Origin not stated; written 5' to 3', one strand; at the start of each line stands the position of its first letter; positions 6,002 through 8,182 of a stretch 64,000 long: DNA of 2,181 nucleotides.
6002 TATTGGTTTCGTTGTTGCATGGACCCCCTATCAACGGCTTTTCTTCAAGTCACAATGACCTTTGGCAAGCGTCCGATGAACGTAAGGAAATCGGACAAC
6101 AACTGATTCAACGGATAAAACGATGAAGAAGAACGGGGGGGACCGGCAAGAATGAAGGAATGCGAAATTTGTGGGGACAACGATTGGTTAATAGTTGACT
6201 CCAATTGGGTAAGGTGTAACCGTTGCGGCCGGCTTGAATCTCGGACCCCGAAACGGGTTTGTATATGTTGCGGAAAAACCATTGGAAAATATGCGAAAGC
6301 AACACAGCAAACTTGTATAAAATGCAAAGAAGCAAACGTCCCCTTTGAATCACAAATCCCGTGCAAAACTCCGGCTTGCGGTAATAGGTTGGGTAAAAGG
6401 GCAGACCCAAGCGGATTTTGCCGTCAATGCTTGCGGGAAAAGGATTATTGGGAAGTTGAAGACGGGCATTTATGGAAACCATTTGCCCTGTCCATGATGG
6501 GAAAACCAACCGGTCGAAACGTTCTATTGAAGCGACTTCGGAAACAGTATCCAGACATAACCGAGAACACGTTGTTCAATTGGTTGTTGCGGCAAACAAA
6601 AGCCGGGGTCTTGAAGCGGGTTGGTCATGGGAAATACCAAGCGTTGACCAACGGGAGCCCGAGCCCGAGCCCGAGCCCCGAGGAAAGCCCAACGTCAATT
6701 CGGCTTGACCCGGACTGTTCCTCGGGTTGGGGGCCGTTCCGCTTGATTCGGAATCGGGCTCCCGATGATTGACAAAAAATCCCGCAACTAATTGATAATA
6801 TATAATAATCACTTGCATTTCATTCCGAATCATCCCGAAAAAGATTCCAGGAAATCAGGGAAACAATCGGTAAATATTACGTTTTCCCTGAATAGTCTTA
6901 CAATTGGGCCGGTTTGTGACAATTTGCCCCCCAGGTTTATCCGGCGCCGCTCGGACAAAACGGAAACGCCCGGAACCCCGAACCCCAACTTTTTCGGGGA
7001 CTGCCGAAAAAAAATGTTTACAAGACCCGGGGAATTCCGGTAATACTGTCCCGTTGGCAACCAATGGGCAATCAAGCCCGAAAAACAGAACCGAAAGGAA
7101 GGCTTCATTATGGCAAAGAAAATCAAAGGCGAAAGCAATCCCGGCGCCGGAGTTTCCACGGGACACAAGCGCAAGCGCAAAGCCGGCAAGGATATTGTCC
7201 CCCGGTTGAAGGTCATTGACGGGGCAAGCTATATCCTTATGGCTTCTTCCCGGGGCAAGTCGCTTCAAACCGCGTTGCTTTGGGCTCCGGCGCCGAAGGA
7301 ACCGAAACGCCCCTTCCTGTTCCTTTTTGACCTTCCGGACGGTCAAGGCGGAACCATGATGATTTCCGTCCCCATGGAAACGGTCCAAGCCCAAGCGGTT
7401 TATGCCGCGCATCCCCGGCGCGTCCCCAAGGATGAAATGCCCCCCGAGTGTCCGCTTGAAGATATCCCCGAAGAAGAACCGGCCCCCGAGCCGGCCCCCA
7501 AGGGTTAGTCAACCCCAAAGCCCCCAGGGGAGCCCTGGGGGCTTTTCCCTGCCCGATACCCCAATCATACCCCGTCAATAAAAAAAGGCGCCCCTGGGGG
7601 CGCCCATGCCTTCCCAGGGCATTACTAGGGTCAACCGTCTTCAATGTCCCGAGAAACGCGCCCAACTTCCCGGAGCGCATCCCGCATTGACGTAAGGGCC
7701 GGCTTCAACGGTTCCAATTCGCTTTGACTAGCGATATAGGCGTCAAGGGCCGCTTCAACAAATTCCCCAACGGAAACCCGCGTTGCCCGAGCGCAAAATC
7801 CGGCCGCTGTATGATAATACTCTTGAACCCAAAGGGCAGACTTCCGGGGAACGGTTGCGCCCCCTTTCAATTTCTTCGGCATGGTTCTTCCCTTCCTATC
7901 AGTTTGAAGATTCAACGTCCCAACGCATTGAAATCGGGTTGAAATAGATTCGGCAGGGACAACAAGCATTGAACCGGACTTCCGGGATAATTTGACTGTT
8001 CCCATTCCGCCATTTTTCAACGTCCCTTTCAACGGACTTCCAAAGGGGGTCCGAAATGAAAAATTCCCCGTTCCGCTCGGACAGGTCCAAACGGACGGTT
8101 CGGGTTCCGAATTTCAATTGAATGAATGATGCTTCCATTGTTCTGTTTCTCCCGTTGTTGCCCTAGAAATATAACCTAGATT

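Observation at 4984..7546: Opposite-strand accessory island: NYN nuclease next to a zinc-ribbon/wHTH protein, with its own terminator and at least one internal promoter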

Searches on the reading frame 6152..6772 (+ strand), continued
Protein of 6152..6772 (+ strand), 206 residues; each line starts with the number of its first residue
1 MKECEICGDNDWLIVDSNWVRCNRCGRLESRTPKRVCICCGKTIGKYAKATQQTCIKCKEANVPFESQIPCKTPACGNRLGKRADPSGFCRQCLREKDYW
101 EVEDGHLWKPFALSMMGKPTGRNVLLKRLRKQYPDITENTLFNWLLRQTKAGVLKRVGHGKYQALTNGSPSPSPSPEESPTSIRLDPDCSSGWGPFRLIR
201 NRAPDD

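Call 70: search_solved_structures(query=A6, max_evalue=5, show_alignments=2)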
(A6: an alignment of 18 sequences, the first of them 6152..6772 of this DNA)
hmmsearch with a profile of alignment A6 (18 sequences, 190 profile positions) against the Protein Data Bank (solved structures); distinct sequences matched with E-value up to 5: 31.
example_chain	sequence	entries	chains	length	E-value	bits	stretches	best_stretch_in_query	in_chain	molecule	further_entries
9nl2_A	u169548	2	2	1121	0.011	18.6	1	54-121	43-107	R2 retrotransposon protein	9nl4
4v7h_BY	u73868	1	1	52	0.058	16.2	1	15-44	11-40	60S ribosomal protein L37(A)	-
8c3a_AK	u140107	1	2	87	0.067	16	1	15-51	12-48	60S ribosomal protein L37-B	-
7pzy_AK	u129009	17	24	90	0.072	15.9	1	15-51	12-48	Ribosomal protein L37 | 60S ribosomal protein L37-B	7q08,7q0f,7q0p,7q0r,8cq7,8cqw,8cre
6tb3_AF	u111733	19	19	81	0.083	15.7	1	15-45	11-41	60S ribosomal protein L37-A | Large ribosomal subunit protein eL37A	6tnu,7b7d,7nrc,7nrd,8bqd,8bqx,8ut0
6i7o_AF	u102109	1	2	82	0.085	15.6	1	15-45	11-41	60S ribosomal protein L37-A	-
9r2o_A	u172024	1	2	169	0.091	15.5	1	114-165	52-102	N5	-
5ndg_O7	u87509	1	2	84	0.098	15.4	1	15-45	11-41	60S ribosomal protein L37-A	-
6woo_j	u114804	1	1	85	0.1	15.4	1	15-45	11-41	eL37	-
6t4q_Lj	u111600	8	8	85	0.1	15.4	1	15-45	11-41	60S ribosomal protein L37-A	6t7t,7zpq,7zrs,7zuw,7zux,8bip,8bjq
8bn3_O7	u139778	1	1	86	0.1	15.4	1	15-45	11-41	Large ribosomal subunit protein eL37A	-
7uqz_j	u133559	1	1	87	0.11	15.3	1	15-45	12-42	60S ribosomal protein L37-A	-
3j6x_77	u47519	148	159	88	0.11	15.3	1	15-45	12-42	60S ribosomal protein L37 | 60S ribosomal protein L37-A | 60S ribosomal protein rpL37 (L37e)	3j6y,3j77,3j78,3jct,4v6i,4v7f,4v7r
4u3m_O7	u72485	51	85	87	0.12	15.2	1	15-45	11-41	60S ribosomal protein L37-A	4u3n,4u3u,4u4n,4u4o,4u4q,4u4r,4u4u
1zbd_B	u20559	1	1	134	0.13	15.1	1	36-120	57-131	RABPHILIN-3A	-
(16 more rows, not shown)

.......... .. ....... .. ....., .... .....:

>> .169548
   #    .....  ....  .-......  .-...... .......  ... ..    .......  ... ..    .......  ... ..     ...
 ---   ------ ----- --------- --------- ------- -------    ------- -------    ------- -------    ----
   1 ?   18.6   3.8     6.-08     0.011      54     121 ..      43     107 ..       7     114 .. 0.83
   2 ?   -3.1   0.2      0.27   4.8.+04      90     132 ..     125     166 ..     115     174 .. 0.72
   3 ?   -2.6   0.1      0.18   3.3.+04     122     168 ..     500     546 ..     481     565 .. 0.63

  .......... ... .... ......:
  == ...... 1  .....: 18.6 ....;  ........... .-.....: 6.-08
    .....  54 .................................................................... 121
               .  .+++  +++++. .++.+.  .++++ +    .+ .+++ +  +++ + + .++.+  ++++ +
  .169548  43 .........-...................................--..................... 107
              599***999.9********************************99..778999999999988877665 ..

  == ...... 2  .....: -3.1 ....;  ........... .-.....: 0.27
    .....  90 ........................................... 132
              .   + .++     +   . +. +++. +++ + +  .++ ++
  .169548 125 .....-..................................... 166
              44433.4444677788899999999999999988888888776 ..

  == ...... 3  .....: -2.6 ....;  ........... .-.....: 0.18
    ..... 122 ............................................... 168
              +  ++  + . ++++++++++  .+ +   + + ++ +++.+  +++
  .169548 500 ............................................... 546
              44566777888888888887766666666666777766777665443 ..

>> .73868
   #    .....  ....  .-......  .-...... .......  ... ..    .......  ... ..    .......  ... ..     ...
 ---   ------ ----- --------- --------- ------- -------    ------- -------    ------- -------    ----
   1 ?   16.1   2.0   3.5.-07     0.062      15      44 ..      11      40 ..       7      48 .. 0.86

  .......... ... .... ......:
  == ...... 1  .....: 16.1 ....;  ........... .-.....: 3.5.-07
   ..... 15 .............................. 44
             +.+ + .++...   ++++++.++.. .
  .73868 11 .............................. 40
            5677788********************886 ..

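Call 72: search_dna_similar(query=window:6152-6772:+, collection=phages, mode=protein, max_evalue=0.01, max_rows=15)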
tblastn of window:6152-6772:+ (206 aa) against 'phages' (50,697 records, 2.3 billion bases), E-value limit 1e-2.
No match.

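Call 90: fold_search(model_id=the predicted structure, library=viral)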
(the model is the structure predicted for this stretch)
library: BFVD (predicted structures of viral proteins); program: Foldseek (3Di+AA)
matches with E <= 10: 495; with E <= 0.001: 1
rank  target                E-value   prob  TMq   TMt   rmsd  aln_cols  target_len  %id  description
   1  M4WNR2                4.3e-04  1.00  0.26  0.39   8.2        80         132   28  Uncharacterized protein [Mycobacterium phage FF47]
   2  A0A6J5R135            1.1e-02  0.98  0.26  0.47   8.8       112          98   19  Uncharacterized protein [uncultured Caudovirales phage]
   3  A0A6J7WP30            1.4e-02  1.00  0.26  0.08  15.8        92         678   18  AAA domain containing protein [uncultured Caudovirales phage]
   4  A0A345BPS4            1.6e-02  0.99  0.27  0.38   4.9        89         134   17  (no name in the UniProt tables at hand)
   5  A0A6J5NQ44            1.7e-02  1.00  0.27  0.30  15.0       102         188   14  Uncharacterized protein [uncultured Caudovirales phage]
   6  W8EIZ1                1.8e-02  0.95  0.26  0.36  15.1       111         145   14  (no name in the UniProt tables at hand)
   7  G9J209                1.8e-02  0.94  0.26  0.29   9.6       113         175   15  Uncharacterized protein [Bacillus phage BCP78]
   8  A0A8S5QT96            2.3e-02  0.98  0.24  0.29   8.1        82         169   18  Replication protein [CrAss-like virus sp. ctDAq1]
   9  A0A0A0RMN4            2.6e-02  0.95  0.25  0.23  12.7        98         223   17  Repressor Rok winged helix domain-containing protein [Bacillus phage Mater]
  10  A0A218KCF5            3.0e-02  1.00  0.24  0.25   2.4        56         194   27  (no name in the UniProt tables at hand)
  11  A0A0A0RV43            3.1e-02  0.99  0.26  0.27   6.5        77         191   19  Repressor Rok winged helix domain-containing protein [Bacillus phage Moonbeam]
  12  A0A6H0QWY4            3.1e-02  0.99  0.28  0.37   7.5        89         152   19  (no name in the UniProt tables at hand)
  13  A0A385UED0            3.4e-02  0.99  0.26  0.10   4.3        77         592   16  DNA primase [Microbacterium phage OneinaGillian]
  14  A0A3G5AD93            3.6e-02  0.94  0.27  0.09  17.5       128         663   15  Cullin family protein [Hyperionvirus sp.]
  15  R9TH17                3.8e-02  0.72  0.25  0.32  17.7       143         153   17  (no name in the UniProt tables at hand)
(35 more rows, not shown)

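Call 91: find_related_loci(query=A2, collection=metagenome_contigs, flank=3500)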
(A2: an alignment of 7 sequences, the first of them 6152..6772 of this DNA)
Query A2 (206 aa) in metagenome_contigs; peptide patterns used: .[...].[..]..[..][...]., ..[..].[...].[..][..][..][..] (x = any residue, [..] = any of these).
149 stretches matched a pattern; 6 encode a relative of the query (tblastn E <= 1e-3); 6 distinct loci.
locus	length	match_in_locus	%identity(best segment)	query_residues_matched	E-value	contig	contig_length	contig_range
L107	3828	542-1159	73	1-206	9e-109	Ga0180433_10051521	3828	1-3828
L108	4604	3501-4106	58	1-206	2e-82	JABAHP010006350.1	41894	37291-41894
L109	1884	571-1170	55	4-206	3e-77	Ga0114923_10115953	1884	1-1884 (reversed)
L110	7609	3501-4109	56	1-206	1e-73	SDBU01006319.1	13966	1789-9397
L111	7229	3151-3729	39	4-206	2e-42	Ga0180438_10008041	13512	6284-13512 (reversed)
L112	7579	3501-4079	39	4-206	2e-42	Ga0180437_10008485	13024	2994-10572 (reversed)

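Call 92: find_related_loci(query=A2, collection=viral_contigs, flank=3500)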
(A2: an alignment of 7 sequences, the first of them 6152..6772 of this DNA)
Query A2 (206 aa) in viral_contigs; peptide patterns used: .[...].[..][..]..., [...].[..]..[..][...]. (x = any residue, [..] = any of these).
52 stretches matched a pattern; 1 encode a relative of the query (tblastn E <= 1e-3); 1 distinct loci.
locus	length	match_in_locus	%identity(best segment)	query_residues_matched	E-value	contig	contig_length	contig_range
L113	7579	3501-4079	39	4-206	6e-43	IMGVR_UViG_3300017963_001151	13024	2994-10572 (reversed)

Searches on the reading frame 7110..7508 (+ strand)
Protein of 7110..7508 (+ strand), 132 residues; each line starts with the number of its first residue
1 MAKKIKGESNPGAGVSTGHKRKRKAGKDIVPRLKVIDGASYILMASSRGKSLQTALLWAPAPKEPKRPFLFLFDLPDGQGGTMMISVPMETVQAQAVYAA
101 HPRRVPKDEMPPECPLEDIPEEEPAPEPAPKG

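Call 3: search_protein_families(library=pfam, proteins=[window:7110-7508:+], max_evalue=1)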
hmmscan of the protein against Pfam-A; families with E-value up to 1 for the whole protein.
window:7110-7508:+ (132 aa): 0 families

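Call 4: search_protein_families(library=phrogs, proteins=[window:7110-7508:+], max_evalue=0.1)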
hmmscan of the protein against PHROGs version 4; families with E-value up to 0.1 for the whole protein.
window:7110-7508:+ (132 aa): 0 families

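Call 5: search_protein_families(library=padloc, proteins=[window:7110-7508:+], max_evalue=1)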
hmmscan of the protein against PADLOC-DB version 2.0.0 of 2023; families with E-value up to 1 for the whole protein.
window:7110-7508:+ (132 aa): 0 families

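Call 51: search_protein_families(library=ncbifam, proteins=[window:7110-7508:+], max_evalue=0.1)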
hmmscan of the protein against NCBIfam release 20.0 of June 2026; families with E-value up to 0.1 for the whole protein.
window:7110-7508:+ (132 aa): 0 families

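Call 69: search_solved_structures(query=A10, max_evalue=5)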
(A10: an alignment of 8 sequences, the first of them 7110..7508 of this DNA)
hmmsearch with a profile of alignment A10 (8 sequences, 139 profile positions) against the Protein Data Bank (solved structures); distinct sequences matched with E-value up to 5: 5.
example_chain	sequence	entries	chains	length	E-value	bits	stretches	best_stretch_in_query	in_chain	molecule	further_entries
6l8e_A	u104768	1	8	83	0.13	15.7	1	40-75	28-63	YefM Antitoxin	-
6l8f_B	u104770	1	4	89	0.15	15.5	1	40-75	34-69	Antitoxin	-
7bwf_D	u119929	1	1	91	0.15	15.5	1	40-75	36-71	Antitoxin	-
7bwf_B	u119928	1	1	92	0.15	15.5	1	40-75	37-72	Antitoxin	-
9fhl_c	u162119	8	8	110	0.88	13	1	4-49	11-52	Small ribosomal subunit protein eS25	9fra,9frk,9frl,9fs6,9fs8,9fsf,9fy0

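Call 79: predict_structure(protein=window:7110-7508:+)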
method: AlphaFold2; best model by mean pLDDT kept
length: 132 residues; sequences in the alignment: 1
mean_pLDDT: 46.6   pTM: 0.23
mean pLDDT of the five models: 46.6, 44.1, 43.6, 39.6, 37.7
residues with pLDDT >= 90: 0; 70-90: 11; 50-70: 22; < 50: 99
segments of 3 or more residues with pLDDT < 50: 1-56, 60-62, 72-106
pLDDT, mean of each block of 10 residues (from residue 1): 37 37 40 38 45 47 50 44 45 37 44 64 72 71
secondary structure, 60 per line:
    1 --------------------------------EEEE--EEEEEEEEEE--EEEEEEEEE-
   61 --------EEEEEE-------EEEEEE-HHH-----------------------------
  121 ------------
elements in order: E33-36 E39-48 E51-59 E69-74 E82-87

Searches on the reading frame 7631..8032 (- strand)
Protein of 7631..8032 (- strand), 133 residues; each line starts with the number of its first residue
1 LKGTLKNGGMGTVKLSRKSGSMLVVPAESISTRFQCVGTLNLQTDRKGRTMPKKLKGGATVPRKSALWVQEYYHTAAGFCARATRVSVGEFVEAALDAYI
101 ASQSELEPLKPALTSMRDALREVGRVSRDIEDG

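Call 3: search_protein_families(library=pfam, proteins=[window:7631-8032:-], max_evalue=1)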
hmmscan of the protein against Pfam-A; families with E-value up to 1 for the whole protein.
window:7631-8032:- (133 aa): 1 family
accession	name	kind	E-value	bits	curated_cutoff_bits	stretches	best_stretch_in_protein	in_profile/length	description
PF01402.27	RHH_1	-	0.1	13.1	20.5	1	81-101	18-38/39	Ribbon-helix-helix protein, copG family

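Call 4: search_protein_families(library=phrogs, proteins=[window:7631-8032:-], max_evalue=0.1)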
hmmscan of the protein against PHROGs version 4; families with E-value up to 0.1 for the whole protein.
window:7631-8032:- (133 aa): 1 family
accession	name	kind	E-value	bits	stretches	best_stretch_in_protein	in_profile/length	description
phrog_37521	-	unknown function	0.069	14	0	86-109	21-44/51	-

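Call 51: search_protein_families(library=ncbifam, proteins=[window:7631-8032:-], max_evalue=0.1)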
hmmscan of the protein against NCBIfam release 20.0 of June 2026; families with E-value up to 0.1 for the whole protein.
window:7631-8032:- (133 aa): 0 families

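Call 95: search_protein_families(library=pfam, alignment_id=A13, max_evalue=0.001)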
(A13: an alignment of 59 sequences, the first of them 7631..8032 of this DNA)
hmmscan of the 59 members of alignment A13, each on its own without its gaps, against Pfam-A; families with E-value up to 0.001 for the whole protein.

A. member 1, window:7631-8032:- (133 aa): 0 families

B. families by the number of members that match (of 59 scanned): 15 families
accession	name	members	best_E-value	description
PF07463.16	NUMOD4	2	5.4e-16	NUMOD4 motif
PF13392.12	HNH_3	2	5.4e-11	HNH endonuclease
PF07733.18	DNA_pol3_alpha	1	6.7e-75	Bacterial DNA polymerase III alpha NTPase domain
PF17657.6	DNA_pol3_finger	1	1.7e-41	Bacterial DNA polymerase III alpha subunit finger domain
PF02811.25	PHP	1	2.2e-36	PHP domain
PF00239.26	Resolvase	1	1.9e-35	Resolvase, N terminal domain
PF03167.25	UDG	1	8.2e-31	Uracil DNA glycosylase superfamily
PF23771.1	DUF7168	1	2.4e-16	Domain of unknown function (DUF7168)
PF14579.12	HHH_6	1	7.2e-14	Helix-hairpin-helix motif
PF02075.23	RuvC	1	6.5e-08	Crossover junction endodeoxyribonuclease RuvC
PF01464.25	SLT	1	4.2e-05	Transglycosylase SLT domain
PF10979.13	DUF2786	1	4.4e-05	Protein of unknown function (DUF2786)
PF21834.1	DUF6894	1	7.3e-05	Domain of unknown function (DUF6894)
PF01381.28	HTH_3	1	0.00035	Helix-turn-helix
PF24460.1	DUF7575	1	0.00072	Domain of unknown function (DUF7575)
